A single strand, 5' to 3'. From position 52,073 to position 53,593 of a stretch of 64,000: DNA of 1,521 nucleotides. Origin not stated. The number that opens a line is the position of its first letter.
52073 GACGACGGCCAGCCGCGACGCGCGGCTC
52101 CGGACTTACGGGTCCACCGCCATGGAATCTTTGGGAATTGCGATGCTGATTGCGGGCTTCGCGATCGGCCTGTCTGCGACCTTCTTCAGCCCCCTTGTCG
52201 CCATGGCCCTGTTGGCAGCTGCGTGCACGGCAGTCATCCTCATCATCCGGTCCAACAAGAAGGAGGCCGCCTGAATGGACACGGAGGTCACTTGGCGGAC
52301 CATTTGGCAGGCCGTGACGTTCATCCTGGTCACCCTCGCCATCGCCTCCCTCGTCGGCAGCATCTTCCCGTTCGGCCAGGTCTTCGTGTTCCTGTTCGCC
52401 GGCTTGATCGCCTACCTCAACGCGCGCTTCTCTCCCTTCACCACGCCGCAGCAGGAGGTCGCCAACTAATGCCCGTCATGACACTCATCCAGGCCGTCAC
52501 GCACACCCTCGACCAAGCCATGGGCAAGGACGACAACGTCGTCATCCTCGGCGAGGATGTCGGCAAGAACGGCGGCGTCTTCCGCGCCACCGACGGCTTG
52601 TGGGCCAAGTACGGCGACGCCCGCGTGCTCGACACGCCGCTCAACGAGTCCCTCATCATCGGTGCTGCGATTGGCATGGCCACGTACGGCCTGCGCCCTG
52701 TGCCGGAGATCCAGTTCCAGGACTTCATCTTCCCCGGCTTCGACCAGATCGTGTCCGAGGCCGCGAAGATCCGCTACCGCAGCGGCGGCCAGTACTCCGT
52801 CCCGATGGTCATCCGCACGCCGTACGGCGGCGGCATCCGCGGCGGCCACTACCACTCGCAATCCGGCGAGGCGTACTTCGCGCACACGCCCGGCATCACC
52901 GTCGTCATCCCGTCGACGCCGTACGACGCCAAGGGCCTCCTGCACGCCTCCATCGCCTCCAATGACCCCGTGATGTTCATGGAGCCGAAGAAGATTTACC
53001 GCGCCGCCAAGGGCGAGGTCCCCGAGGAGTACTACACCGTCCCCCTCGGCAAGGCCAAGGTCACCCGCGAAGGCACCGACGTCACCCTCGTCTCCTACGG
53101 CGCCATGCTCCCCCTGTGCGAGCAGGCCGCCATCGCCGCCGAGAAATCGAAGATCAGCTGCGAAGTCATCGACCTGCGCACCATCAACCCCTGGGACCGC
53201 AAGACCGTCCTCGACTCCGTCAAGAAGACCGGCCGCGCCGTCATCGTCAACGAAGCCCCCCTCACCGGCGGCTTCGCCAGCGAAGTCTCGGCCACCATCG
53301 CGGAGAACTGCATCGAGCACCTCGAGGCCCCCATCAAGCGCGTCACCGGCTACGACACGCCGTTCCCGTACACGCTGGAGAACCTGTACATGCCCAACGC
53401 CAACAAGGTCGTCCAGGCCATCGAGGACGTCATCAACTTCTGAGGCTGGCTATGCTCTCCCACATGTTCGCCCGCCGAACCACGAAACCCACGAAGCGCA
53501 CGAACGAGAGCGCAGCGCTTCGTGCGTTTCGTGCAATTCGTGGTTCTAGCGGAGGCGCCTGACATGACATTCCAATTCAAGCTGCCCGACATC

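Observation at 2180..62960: Dense family of hairpin elements with three 9-nt units per arm and arm-to-arm compensatory core changes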

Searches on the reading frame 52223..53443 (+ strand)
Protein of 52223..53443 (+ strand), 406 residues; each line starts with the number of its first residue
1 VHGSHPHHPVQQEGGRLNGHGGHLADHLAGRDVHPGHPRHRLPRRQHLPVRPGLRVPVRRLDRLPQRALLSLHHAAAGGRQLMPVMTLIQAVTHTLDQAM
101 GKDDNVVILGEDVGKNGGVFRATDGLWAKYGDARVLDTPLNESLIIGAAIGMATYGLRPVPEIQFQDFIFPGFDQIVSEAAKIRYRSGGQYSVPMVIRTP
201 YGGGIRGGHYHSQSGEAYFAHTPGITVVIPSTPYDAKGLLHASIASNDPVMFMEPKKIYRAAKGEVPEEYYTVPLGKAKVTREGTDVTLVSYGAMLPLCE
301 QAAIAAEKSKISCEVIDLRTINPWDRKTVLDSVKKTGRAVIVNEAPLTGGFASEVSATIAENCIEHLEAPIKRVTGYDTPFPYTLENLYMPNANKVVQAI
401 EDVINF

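Call 37: search_protein_families(library=pfam, proteins=[window:52223-53443:+])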
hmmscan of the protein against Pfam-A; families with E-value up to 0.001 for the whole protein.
window:52223-53443:+ (406 aa): 2 families
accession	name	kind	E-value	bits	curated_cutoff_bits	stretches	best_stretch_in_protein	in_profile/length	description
PF02779.29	Transket_pyr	-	1.2e-42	146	27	1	87-260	4-173/174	Transketolase, pyrimidine binding domain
PF02780.25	Transketolase_C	-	1.2e-42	145.2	25.9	1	276-396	1-124/124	Transketolase, C-terminal domain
